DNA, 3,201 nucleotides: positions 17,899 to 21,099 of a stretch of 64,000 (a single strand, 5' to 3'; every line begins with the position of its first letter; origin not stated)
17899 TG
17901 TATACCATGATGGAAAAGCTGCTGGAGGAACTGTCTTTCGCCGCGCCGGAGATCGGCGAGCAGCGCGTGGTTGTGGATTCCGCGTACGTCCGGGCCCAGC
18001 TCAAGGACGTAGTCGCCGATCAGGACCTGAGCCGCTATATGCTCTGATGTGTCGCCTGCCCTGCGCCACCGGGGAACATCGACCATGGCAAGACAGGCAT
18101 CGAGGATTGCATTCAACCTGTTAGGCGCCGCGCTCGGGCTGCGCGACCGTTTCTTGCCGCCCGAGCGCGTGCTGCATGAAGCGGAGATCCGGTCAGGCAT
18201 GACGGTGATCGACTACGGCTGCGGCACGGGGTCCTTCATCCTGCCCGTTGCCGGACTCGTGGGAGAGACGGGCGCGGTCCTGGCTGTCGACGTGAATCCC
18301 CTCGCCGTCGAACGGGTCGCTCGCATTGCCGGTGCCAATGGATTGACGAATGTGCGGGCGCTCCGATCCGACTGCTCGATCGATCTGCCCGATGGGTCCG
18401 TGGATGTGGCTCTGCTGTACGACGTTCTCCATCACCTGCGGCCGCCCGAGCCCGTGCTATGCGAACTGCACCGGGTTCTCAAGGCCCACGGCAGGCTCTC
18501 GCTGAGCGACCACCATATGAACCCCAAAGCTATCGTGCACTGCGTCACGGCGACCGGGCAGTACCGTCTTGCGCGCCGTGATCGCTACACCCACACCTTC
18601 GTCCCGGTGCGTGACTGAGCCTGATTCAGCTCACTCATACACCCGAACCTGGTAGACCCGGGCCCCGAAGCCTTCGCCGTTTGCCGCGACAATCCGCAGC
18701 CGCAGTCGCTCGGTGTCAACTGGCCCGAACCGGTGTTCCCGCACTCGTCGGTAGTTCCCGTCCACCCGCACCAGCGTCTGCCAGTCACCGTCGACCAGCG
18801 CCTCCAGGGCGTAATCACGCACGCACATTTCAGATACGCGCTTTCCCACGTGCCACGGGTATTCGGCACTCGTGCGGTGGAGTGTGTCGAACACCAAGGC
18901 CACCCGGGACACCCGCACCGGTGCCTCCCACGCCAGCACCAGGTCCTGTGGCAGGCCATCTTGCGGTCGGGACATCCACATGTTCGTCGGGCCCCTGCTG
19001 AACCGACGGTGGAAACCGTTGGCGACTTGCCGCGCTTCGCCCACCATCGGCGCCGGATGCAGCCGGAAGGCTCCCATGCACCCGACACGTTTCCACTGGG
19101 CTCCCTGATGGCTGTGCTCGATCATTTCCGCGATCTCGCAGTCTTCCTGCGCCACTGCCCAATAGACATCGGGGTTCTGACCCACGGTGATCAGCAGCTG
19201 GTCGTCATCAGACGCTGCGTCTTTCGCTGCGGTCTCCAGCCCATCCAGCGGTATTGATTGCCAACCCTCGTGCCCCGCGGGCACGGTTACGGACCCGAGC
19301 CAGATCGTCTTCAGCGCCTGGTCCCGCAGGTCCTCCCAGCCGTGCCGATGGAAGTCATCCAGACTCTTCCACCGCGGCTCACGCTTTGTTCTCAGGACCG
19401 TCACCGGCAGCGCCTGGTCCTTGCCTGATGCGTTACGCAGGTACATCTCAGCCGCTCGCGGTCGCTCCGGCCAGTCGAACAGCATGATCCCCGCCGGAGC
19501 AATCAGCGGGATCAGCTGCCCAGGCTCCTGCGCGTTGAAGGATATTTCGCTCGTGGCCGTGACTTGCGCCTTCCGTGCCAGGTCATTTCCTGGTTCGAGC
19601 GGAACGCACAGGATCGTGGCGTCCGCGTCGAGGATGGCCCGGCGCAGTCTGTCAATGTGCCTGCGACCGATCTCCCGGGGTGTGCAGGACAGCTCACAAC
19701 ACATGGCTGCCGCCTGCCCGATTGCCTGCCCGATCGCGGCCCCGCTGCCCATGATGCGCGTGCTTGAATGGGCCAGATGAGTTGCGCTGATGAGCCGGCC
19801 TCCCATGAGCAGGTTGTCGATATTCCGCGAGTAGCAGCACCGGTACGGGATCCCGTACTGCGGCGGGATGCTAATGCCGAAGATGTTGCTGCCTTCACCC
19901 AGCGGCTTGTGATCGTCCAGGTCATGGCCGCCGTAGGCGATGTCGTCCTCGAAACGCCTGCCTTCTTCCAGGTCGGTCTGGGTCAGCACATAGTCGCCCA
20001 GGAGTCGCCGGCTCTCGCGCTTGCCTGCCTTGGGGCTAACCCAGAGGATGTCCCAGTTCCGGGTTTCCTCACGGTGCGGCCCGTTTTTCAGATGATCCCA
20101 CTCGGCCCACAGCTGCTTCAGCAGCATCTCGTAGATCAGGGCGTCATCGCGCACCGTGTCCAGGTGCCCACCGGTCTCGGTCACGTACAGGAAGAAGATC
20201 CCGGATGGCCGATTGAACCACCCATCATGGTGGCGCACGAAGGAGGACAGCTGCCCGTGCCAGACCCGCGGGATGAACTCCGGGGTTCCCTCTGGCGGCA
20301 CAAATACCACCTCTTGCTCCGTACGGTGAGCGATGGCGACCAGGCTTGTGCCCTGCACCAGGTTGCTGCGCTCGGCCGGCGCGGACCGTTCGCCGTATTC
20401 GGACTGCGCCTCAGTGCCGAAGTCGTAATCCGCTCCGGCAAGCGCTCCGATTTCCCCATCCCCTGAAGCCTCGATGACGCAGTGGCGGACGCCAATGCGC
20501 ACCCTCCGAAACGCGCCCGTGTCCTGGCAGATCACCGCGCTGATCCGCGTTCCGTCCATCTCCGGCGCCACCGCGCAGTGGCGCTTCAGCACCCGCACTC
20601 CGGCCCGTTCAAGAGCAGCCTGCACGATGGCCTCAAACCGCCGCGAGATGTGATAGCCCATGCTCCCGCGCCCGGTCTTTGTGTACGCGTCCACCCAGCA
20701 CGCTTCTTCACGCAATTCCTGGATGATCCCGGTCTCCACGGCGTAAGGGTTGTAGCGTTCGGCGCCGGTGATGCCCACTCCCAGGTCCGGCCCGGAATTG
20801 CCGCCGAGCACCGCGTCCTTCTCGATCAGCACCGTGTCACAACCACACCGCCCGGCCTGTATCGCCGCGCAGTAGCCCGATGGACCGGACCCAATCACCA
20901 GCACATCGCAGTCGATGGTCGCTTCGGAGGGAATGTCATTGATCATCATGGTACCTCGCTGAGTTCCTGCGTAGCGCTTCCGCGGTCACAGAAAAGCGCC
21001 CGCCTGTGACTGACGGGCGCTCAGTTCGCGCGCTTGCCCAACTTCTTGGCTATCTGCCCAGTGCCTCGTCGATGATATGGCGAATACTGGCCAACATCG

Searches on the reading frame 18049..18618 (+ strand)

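Call 3: search_protein_families(library=pfam, proteins=[window:18049-18618:+], max_evalue=0.01)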
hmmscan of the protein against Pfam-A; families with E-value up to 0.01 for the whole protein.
window:18049-18618:+ (189 aa): 13 families
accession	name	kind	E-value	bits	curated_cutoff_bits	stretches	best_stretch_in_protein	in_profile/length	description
PF13847.12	Methyltransf_31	-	6.3e-19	68.5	27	1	47-156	1-113/145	Methyltransferase domain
PF08241.18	Methyltransf_11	-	1.2e-16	61.5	21.2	1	55-151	2-94/95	Methyltransferase domain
PF13649.12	Methyltransf_25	-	1.8e-15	57.8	27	1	53-148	1-97/97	Methyltransferase domain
PF08242.18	Methyltransf_12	-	7.6e-13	49.5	30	1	55-150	2-98/98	Methyltransferase domain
PF13489.12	Methyltransf_23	-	3.8e-11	43.4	27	1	40-155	11-119/164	Methyltransferase domain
PF01209.24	Ubie_methyltran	-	9.5e-08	32.1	20.1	1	46-151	44-150/233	ubiE/COQ5 methyltransferase family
PF06325.19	PrmA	-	5.6e-06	26.5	22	1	44-120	156-229/296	Ribosomal protein L11 methyltransferase (PrmA)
PF05175.20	MTS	-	1.1e-05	25.6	23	1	50-122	32-103/170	Methyltransferase small domain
PF01728.25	FtsJ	-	2.8e-05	24.5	24.1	1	45-112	16-85/181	FtsJ-like methyltransferase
PF02390.23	Methyltransf_4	-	0.00024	21.1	24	1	51-109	3-60/173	Putative methyltransferase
PF02475.24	TRM5-TYW2_MTfase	-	0.0014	19.1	28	1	39-109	26-96/164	TRM5/TYW2 methyltransferase domain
PF01135.25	PCMT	-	0.0065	16.7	20.3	1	46-110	70-134/210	Protein-L-isoaspartate(D-aspartate) O-methyltransferase (PCMT)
PF07021.18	MetW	-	0.0072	16.4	21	0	47-144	11-102/193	Methionine biosynthesis protein MetW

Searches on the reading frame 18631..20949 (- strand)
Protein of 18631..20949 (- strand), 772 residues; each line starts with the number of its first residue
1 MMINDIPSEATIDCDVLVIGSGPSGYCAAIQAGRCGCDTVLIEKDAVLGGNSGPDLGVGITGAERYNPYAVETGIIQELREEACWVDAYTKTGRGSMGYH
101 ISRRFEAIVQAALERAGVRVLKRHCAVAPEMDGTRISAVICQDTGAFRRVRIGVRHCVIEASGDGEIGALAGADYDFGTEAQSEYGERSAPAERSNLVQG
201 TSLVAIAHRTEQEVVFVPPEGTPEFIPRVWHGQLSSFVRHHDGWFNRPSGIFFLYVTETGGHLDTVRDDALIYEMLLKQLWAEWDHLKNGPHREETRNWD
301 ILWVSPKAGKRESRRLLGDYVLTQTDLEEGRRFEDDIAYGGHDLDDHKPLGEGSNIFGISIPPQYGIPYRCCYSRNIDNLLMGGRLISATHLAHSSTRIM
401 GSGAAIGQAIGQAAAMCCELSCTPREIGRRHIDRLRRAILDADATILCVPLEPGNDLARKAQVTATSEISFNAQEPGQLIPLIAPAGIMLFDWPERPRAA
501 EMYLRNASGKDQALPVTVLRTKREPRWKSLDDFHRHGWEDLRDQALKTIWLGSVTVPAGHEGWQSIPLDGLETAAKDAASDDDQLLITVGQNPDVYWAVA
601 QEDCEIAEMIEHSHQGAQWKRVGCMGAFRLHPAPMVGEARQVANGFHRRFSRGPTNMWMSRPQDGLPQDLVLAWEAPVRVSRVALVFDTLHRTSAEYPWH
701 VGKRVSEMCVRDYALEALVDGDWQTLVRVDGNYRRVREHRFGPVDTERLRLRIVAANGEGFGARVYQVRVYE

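Call 3: search_protein_families(library=pfam, proteins=[window:18631-20949:-], max_evalue=0.01)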
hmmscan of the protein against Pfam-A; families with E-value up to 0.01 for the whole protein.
window:18631-20949:- (772 aa): 9 families
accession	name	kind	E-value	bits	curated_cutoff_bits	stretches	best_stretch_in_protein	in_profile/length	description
PF12831.13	FAD_oxidored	-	2.4e-75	254.9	27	1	15-436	1-413/416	FAD dependent oxidoreductase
PF00890.30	FAD_binding_2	-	7.8e-07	29.1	20.4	1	15-52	1-38/414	FAD binding domain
PF13450.12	NAD_binding_8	-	4.5e-05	24.1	21.9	1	18-52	1-35/68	NAD(P)-binding Rossmann-like domain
PF07992.20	Pyr_redox_2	-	8.3e-05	22.6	26.1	1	15-51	2-39/291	Pyridine nucleotide-disulphide oxidoreductase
PF01266.30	DAO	-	0.00016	21.8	27.9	1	15-93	1-88/353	FAD dependent oxidoreductase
PF01494.25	FAD_binding_3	-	0.00048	19.9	22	1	13-46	1-34/349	FAD binding domain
PF03486.20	HI0933_like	-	0.00099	19.1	50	1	15-49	2-36/244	HI0933-like protein Rossmann domain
PF01134.28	GIDA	-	0.001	18.7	22.1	1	15-44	1-30/391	Glucose inhibited division protein A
PF01946.23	Thi4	-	0.0052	16.5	26.2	0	12-52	16-57/235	Thi4 family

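Call 4: search_protein_families(library=ncbifam, proteins=[window:18631-20949:-], max_evalue=0.01)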
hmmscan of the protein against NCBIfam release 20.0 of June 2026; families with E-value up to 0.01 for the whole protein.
window:18631-20949:- (772 aa): 46 families (the best 25 are shown)
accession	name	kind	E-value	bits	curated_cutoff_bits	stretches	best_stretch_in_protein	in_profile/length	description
NF004789.0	PRK06134.1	subfamily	8.3e-10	37.8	747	1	9-80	8-76/581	FAD-dependent oxidoreductase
TIGR01350.1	lipoamide_DH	equivalog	9e-08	31.2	408.8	1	14-50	2-37/461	dihydrolipoyl dehydrogenase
TIGR01372.1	soxA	subfamily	2.6e-07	28.8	1164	1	10-54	165-209/996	sarcosine oxidase subunit alpha family protein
NF003585.0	PRK05249.1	equivalog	5.2e-07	28.6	465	1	11-52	4-45/464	Si-specific NAD(P)(+) transhydrogenase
TIGR01813.1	flavo_cyto_c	subfamily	7e-07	28.3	285.45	1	15-52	1-39/444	flavocytochrome c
NF009473.0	PRK12835.1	subfamily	2e-06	26.5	837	1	13-52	11-50/585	FAD-binding protein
NF053677.1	Desat2ChcC2Cyan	equivalog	3.1e-06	25.8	900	1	14-52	1-39/558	4-oxocyclohex-2-ene-1-carboxylate 5-dehydrogenase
NF005510.0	PRK07121.1-3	subfamily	3.7e-06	26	481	1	11-52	20-61/492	FAD-binding protein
NF009476.0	PRK12839.1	equivalog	4.3e-06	25.2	940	1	9-58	4-53/572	FAD-dependent oxidoreductase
NF005882.1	PRK07843.1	equivalog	6.8e-06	24.8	788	1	14-53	2-41/547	3-oxosteroid 1-dehydrogenase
NF009478.0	PRK12844.1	equivalog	1.7e-05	23.4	789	1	13-53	8-48/559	3-ketosteroid-delta-1-dehydrogenase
NF010374.0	PRK13800.1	equivalog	4e-05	22.1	1196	1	1-48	1-48/898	fumarate reductase/succinate dehydrogenase flavoprotein subunit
NF009477.0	PRK12843.1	equivalog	4.1e-05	22.2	758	1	11-52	14-55/578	FAD-dependent oxidoreductase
TIGR01292.1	TRX_reduct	equivalog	4.5e-05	22.4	343.45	1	15-47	2-34/300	thioredoxin-disulfide reductase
NF053676.1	4oxCHCAChcC1Cy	equivalog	4.5e-05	22.1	1000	1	14-95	2-79/528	4-oxocyclohexanecarboxylate 2-dehydrogenase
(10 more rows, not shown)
